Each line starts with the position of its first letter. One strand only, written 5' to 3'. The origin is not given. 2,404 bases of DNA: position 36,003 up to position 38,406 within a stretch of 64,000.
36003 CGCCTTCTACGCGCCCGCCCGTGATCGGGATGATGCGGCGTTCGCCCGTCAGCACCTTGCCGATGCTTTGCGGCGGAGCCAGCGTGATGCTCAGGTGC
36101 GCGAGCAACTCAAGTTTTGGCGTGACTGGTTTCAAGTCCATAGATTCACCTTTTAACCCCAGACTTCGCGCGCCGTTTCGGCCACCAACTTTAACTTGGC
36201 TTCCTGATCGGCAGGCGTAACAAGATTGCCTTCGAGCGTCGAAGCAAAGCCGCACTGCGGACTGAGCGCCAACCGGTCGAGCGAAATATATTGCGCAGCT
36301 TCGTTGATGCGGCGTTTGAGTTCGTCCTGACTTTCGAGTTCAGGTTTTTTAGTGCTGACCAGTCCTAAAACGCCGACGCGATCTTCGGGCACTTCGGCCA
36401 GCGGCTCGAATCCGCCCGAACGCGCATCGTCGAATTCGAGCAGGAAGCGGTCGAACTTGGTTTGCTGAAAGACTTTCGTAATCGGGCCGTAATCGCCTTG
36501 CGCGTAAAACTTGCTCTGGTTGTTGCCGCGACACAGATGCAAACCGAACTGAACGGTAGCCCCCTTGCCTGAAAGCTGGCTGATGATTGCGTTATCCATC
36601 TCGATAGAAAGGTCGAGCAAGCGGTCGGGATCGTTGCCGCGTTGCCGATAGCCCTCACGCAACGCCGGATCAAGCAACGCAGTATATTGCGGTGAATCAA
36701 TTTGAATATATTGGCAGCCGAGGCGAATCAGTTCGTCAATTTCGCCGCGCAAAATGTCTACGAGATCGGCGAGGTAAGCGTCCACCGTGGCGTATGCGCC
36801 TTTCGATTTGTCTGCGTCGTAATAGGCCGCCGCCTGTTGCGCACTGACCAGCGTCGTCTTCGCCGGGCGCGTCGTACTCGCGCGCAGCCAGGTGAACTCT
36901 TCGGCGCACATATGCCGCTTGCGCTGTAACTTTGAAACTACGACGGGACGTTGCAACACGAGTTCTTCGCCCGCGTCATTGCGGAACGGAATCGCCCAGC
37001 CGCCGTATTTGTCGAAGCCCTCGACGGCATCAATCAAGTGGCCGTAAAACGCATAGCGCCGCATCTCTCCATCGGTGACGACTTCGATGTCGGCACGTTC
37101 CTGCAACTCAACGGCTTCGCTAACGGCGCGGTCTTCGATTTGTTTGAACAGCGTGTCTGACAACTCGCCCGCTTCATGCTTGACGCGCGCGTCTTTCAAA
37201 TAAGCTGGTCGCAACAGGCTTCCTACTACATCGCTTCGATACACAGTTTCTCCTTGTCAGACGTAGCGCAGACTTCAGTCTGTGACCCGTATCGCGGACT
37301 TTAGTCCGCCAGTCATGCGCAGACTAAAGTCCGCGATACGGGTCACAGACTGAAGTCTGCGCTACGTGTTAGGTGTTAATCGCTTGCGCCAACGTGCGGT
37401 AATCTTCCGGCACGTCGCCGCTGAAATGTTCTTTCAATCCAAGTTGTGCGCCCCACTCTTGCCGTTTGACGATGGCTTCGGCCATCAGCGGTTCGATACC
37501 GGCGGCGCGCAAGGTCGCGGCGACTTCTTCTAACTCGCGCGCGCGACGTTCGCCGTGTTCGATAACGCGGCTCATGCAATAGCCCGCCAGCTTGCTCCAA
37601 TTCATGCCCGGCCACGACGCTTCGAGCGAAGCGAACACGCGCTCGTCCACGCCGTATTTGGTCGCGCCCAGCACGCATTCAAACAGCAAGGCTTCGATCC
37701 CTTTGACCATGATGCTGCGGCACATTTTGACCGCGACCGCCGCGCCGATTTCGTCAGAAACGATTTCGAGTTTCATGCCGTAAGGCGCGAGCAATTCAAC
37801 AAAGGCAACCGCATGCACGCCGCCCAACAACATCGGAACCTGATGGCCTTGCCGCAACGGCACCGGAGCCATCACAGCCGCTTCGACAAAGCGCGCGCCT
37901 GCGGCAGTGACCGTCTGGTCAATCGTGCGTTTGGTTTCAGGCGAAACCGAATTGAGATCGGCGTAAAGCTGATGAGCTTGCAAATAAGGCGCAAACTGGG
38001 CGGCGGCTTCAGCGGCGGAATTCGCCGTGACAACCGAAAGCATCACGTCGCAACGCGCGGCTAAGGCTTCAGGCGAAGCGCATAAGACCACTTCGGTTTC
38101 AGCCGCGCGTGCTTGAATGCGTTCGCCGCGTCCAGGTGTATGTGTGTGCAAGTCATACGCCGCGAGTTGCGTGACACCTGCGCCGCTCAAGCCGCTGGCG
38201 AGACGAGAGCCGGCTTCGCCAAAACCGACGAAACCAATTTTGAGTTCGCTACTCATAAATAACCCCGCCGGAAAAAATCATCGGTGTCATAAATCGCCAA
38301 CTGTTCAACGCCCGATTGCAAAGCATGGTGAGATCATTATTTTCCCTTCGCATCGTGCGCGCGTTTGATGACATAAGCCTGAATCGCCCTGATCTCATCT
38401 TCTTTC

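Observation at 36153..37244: MetE-family Zn methyltransferase co-operonic with DUF3237 and 4-hydroxybenzoate 3-monooxygenase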

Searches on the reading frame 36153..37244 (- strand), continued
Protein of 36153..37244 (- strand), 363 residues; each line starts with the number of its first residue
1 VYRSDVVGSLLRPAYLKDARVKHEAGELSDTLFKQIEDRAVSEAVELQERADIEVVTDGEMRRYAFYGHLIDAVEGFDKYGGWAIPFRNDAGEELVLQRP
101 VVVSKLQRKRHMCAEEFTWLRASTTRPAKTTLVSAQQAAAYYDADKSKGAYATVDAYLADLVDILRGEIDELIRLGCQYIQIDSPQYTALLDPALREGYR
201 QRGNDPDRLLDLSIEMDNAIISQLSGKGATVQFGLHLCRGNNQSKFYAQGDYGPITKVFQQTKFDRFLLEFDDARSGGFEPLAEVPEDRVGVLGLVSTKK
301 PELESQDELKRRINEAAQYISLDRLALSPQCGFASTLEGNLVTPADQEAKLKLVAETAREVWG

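Call 83: search_solved_structures(query=L016:11080-12630:+, max_evalue=1e-30)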
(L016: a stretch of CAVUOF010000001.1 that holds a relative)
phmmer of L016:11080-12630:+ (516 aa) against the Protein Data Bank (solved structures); distinct sequences matched with E-value up to 1e-30: 120 (the best 60 are shown).
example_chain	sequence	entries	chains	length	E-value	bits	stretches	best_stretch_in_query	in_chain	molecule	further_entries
5bsw_A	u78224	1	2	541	2.9e-97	329.7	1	33-515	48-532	4-coumarate--CoA ligase 2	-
5u95_A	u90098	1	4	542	5.9e-97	328.7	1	33-515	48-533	4-coumarate--CoA ligase 2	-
5bsm_A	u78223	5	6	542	1.1e-96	327.7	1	33-515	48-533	4-coumarate--CoA ligase 2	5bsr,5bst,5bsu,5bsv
3a9u_A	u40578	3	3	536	8.4e-96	324.9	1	36-515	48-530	4-coumarate--CoA ligase | 4-coumarate:CoA ligase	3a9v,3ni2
3tsy_A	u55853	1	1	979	1.4e-88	301.1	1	37-515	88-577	Fusion Protein 4-coumarate--CoA ligase 1, Resveratrol synthase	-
3g7s_A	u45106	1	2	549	3.3e-85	289.9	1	36-515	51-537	Long-chain-fatty-acid--CoA ligase (FadD-1)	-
8wev_A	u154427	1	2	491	1.8e-81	277.6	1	22-516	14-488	Feruloyl-CoA Synthetase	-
8weu_A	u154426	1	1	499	1.9e-81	277.5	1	22-516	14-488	Fatty-acyl-CoA synthase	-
8r2q_A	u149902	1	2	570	3.2e-74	253.7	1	21-515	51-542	Probable fatty-acid-CoA ligase FadD5 (Fatty-acid-CoA synthetase) (Fatty-acid-CoA synthase)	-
6k4c_A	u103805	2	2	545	2.4e-72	247.5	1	24-515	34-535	Ancestral luciferase AncLamp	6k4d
6abh_A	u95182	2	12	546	4e-71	243.5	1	35-515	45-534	Red-bioluminescence eliciting luciferase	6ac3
2d1q_A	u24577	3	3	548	1.4e-70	241.6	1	41-515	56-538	Luciferin 4-monooxygenase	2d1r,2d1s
2d1t_A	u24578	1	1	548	1.8e-70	241.3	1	41-515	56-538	Luciferin 4-monooxygenase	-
7kyd_A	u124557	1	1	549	2.1e-70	241.1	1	48-515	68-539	Long-chain fatty-acyl-CoA synthetase CG6178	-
3ivr_A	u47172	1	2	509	2.3e-69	237.6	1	13-512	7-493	Putative long-chain-fatty-acid CoA ligase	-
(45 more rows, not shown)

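Call 85: search_solved_structures(query=L005:11167-13029:+, max_evalue=1e-15)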
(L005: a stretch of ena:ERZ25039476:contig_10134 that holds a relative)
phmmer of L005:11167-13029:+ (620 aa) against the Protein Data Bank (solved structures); distinct sequences matched with E-value up to 1e-15: 9.
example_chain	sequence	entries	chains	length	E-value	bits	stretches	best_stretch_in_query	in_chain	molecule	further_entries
3nyq_A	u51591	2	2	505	1.5e-24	89.6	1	217-513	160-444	Malonyl-CoA Ligase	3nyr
6oz1_A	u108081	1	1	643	1.2e-22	83.3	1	70-521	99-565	Oxidoreductase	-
4fuq_A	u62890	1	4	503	5.8e-22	81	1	71-485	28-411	Malonyl CoA synthetase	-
4fut_A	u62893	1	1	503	5.8e-22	81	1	71-485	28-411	Malonyl CoA synthetase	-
4gxq_A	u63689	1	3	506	5.9e-22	81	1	71-485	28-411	Malonyl CoA synthetase, Benzoate-CoA ligase Chimeric protein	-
4gxr_A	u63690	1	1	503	6e-22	81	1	71-485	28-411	Malonyl CoA synthetase, Benzoate-CoA ligase Chimeric protein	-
5msc_A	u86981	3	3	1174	3.7e-20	75.1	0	211-521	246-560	Carboxylic acid reductase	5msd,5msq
5mso_A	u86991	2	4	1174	2.4e-17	65.8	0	69-556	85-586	Carboxylic acid reductase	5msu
3g7s_A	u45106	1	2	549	8.4e-16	60.7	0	212-479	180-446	Long-chain-fatty-acid--CoA ligase (FadD-1)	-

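Call 86: search_dna_similar(query=L005:11167-13029:+, collection=plasmids, mode=protein, max_rows=15, max_evalue=1e-40)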
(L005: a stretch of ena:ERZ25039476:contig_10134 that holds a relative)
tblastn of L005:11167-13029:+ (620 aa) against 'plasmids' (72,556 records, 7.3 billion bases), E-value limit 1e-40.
Records with a match: 180; places in all: 181; records where one place covers at least 80% of the query: 177.
Best place of each record, by identity: <60% 180.
By first word of the organism name: Ralstonia 133; Burkholderia 13; Aminobacter 9; Phaeobacter 4; Caballeronia 3; Paraburkholderia 2; Variovorax 2; Rhizobium 2; Sinorhizobium 2; Cupriavidus 2; and 8 more.
By predicted mobility (MOB-suite, as given by PLSDB): mobilizable 108; non-mobilizable 65; conjugative 7.
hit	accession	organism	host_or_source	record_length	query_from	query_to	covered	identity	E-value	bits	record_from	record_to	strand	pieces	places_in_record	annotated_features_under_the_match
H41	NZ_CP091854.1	Terrarubrum flagellatum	cell culture,forest soil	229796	19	619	97%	53.2%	0e+0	610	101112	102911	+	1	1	feruloyl-CoA synthase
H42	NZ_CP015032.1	Burkholderia cenocepacia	Homo sapiens,nasal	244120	7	610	97%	49.0%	4e-166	533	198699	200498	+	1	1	feruloyl-CoA synthase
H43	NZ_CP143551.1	Burkholderia multivorans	Homo sapiens,bronchoalveolar lavage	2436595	8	604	96%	49.4%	7e-159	512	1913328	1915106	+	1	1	none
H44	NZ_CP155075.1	Paraburkholderia sp. PREW-6R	single cell,Phlox subulata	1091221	26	617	95%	48.7%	2e-152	493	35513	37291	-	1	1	none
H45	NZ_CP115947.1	Ralstonia solanacearum MolK2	Musa sp.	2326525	9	609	97%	47.9%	1e-160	517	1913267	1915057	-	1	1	record has no annotation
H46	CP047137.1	Ralstonia solanacearum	Potato,Single cell,tuber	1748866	9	609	97%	47.9%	1e-160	517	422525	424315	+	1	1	AMP-binding protein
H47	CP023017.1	Ralstonia solanacearum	Solanum tuberosum,single cell,Potato ...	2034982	9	609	97%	47.6%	2e-157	508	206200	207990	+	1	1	feruloyl-CoA synthase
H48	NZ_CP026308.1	Ralstonia solanacearum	Musa sp.,pure culture,plants with Moko ...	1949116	9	609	97%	47.5%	3e-137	516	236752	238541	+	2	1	none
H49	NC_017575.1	Ralstonia solanacearum Po82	-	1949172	9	609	97%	47.5%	8e-137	515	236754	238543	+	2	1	none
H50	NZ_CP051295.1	Ralstonia solanacearum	Plantain,cell culture,stem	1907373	9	609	97%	47.5%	8e-137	515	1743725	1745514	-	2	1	none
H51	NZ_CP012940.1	Ralstonia solanacearum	plantain,cell culture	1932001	9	609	97%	47.4%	9e-159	511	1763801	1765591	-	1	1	none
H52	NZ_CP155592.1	Ralstonia solanacearum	Musa sp.,cell culture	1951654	9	609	97%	47.4%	9e-159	511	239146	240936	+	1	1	none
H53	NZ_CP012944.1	Ralstonia solanacearum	Cucumis sativus,cell culture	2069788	9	609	97%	47.4%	9e-159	511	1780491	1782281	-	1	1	none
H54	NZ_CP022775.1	Ralstonia solanacearum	Solanum tuberosum,single cell,Potato ...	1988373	9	609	97%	47.4%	2e-157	507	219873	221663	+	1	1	none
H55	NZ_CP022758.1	Ralstonia solanacearum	Solanum tuberosum,single cell,Potato ...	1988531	9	609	97%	47.4%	2e-157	507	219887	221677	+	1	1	none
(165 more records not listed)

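Call 96: search_protein_families(library=ncbifam, proteins=[L017:10001-11074:+, L039:10001-11074:+, L048:10001-11071:+, L046:10001-11071:+, L056:10001-11080:+, L055:10001-11089:+, L070:10001-11098:+, L008:6001-7080:+, L007:8001-9110:+, P0124], max_evalue=1e-40)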
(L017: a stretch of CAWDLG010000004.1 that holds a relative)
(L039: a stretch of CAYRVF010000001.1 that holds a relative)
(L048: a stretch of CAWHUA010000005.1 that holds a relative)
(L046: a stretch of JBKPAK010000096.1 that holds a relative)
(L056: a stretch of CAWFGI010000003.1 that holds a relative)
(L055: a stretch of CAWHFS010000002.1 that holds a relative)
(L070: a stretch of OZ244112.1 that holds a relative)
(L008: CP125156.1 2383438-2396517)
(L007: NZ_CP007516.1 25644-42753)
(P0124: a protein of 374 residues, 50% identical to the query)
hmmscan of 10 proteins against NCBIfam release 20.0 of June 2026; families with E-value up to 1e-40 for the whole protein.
L017:10001-11074:+ (358 aa): 2 families
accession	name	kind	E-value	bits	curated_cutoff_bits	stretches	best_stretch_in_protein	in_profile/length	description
NF005085.0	PRK06520.1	subfamily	5.2e-78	262.7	313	1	2-358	8-368/368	5-methyltetrahydropteroyltriglutamate--homocysteine S-methyltransferase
NF004875.0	PRK06233.1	equivalog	1.2e-67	228.4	576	1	2-358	10-372/373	vitamin B12 independent methionine synthase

L039:10001-11074:+ (358 aa): 2 families
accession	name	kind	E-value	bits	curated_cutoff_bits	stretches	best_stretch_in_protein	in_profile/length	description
NF005085.0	PRK06520.1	subfamily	5.9e-78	262.5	313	1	1-357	8-368/368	5-methyltetrahydropteroyltriglutamate--homocysteine S-methyltransferase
NF004875.0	PRK06233.1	equivalog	3.3e-63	213.7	576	1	1-357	10-372/373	vitamin B12 independent methionine synthase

L048:10001-11071:+ (357 aa): 2 families
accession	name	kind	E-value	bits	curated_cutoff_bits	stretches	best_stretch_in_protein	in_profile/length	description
NF005085.0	PRK06520.1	subfamily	5.2e-84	282.5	313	1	1-357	9-368/368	5-methyltetrahydropteroyltriglutamate--homocysteine S-methyltransferase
NF004875.0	PRK06233.1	equivalog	3.2e-73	246.7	576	1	1-357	11-372/373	vitamin B12 independent methionine synthase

L046:10001-11071:+ (357 aa): 2 families
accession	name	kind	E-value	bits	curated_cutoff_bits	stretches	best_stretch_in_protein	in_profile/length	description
NF005085.0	PRK06520.1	subfamily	1.9e-71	241.1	313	1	1-356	9-368/368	5-methyltetrahydropteroyltriglutamate--homocysteine S-methyltransferase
NF004875.0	PRK06233.1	equivalog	7e-61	206.1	576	1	1-356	11-372/373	vitamin B12 independent methionine synthase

L056:10001-11080:+ (360 aa): 2 families
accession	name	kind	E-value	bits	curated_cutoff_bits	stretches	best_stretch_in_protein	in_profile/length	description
NF005085.0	PRK06520.1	subfamily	1e-82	278.2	313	1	1-359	8-368/368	5-methyltetrahydropteroyltriglutamate--homocysteine S-methyltransferase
NF004875.0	PRK06233.1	equivalog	1.3e-68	231.5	576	1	1-360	10-373/373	vitamin B12 independent methionine synthase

L055:10001-11089:+ (363 aa): 2 families
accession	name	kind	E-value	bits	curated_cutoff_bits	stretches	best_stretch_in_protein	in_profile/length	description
NF005085.0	PRK06520.1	subfamily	7e-105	351.2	313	1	1-362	8-368/368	5-methyltetrahydropteroyltriglutamate--homocysteine S-methyltransferase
NF004875.0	PRK06233.1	equivalog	1e-74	251.6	576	1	1-362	10-372/373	vitamin B12 independent methionine synthase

L070:10001-11098:+ (366 aa): 2 families
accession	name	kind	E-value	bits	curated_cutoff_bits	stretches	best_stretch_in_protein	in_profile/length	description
NF005085.0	PRK06520.1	subfamily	2.7e-90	303.2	313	1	2-365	8-368/368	5-methyltetrahydropteroyltriglutamate--homocysteine S-methyltransferase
NF004875.0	PRK06233.1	equivalog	2.3e-70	237.3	576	1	2-365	10-372/373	vitamin B12 independent methionine synthase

L008:6001-7080:+ (360 aa): 2 families
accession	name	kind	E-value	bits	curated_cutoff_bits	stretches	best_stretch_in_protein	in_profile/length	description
NF005085.0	PRK06520.1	subfamily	2.3e-218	724.5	313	1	1-360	8-368/368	5-methyltetrahydropteroyltriglutamate--homocysteine S-methyltransferase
NF004875.0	PRK06233.1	equivalog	8.3e-131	436.2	576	1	1-360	10-372/373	vitamin B12 independent methionine synthase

L007:8001-9110:+ (370 aa): 2 families
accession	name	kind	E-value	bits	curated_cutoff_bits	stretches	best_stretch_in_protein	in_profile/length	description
NF005085.0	PRK06520.1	subfamily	3.4e-74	250.2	313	1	2-369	8-368/368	5-methyltetrahydropteroyltriglutamate--homocysteine S-methyltransferase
NF004875.0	PRK06233.1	equivalog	2.5e-62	210.8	576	1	2-369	10-372/373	vitamin B12 independent methionine synthase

P0124 (374 aa): 2 families
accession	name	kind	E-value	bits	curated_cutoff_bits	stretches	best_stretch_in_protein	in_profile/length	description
NF005085.0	PRK06520.1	subfamily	2.8e-77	260.3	313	1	5-373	9-368/368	5-methyltetrahydropteroyltriglutamate--homocysteine S-methyltransferase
NF004875.0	PRK06233.1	equivalog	1.1e-64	218.6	576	1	4-374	10-373/373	vitamin B12 independent methionine synthase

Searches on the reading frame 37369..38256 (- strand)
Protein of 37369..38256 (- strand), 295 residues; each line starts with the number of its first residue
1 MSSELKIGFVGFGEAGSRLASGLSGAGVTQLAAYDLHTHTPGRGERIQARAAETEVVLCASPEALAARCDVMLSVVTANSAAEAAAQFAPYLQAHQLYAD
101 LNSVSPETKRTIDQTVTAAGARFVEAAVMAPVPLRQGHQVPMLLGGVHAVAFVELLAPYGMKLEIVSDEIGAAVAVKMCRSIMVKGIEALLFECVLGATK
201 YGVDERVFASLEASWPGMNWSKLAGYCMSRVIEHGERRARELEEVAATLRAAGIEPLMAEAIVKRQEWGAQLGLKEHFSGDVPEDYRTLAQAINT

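Call 5: search_protein_families(library=pfam, proteins=[window:37369-38256:-])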
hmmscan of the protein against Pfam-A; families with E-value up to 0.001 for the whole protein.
window:37369-38256:- (295 aa): 3 families
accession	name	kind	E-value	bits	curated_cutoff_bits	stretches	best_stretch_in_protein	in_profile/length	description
PF09130.16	DUF1932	-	5.5e-18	65.1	25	1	198-268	1-69/70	Domain of unknown function (DUF1932)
PF03446.21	NAD_binding_2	-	1.6e-10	41.7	21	1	6-128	1-119/161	NAD binding domain of 6-phosphogluconate dehydrogenase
PF03807.23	F420_oxidored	-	5.4e-05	24.1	21.6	1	6-97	1-87/94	NADP oxidoreductase coenzyme F420-dependent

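Call 6: search_protein_families(library=ncbifam, proteins=[window:37369-38256:-])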
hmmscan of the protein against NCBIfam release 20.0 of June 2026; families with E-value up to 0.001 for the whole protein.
window:37369-38256:- (295 aa): 3 families
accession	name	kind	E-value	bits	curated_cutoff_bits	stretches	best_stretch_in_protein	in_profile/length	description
TIGR01692.1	HIBADH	equivalog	5.1e-11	42.5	291.6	1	9-227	1-215/288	3-hydroxyisobutyrate dehydrogenase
NF008592.0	PRK11559.1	equivalog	7.8e-10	38.5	397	1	5-213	3-209/296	2-hydroxy-3-oxopropionate reductase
TIGR01505.1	tartro_sem_red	equivalog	1.3e-06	27.9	340.75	1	6-207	1-199/291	2-hydroxy-3-oxopropionate reductase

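Call 43: search_solved_structures(query=window:37369-38256:-, max_evalue=0.01)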
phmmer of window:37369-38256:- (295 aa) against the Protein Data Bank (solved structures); distinct sequences matched with E-value up to 0.01: 26.
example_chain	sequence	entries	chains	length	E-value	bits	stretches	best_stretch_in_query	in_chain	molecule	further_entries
3qsg_A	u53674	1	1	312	6.5e-57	196.2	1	2-292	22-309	NAD-binding phosphogluconate dehydrogenase-like protein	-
4ezb_A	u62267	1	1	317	4.8e-52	180.2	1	6-263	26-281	uncharacterized conserved protein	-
1i36_A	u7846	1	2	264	1.3e-27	100.1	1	5-264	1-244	CONSERVED HYPOTHETICAL PROTEIN MTH1747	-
1vpd_A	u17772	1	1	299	5e-08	35.9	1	4-246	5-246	TARTRONATE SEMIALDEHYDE REDUCTASE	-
2i9p_A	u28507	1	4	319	2.2e-07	33.8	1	5-222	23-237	3-hydroxyisobutyrate dehydrogenase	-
2gf2_A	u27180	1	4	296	3.7e-07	33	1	6-222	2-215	3-hydroxyisobutyrate dehydrogenase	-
3pef_A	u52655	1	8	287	9.8e-07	31.7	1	6-197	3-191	6-phosphogluconate dehydrogenase, NAD-binding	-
5je8_A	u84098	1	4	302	7.8e-06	28.7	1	6-214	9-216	3-hydroxyisobutyrate dehydrogenase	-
3cky_A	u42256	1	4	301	3e-05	26.8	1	2-220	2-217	2-hydroxymethyl glutarate dehydrogenase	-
9j67_A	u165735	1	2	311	0.00011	25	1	8-134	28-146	IR104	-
9j6c_A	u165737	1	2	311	0.00016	24.4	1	8-134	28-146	IR104M4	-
9j6a_A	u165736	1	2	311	0.00018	24.2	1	8-134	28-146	IR104-M1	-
3pdu_A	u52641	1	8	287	0.0002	24.1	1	7-179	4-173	3-hydroxyisobutyrate dehydrogenase family protein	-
8z0x_A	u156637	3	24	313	0.00025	23.8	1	6-206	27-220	3-hydroxyisobutyrate dehydrogenase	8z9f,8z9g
1wp4_A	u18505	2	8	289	0.0003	23.5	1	70-204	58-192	3-hydroxyisobutyrate dehydrogenase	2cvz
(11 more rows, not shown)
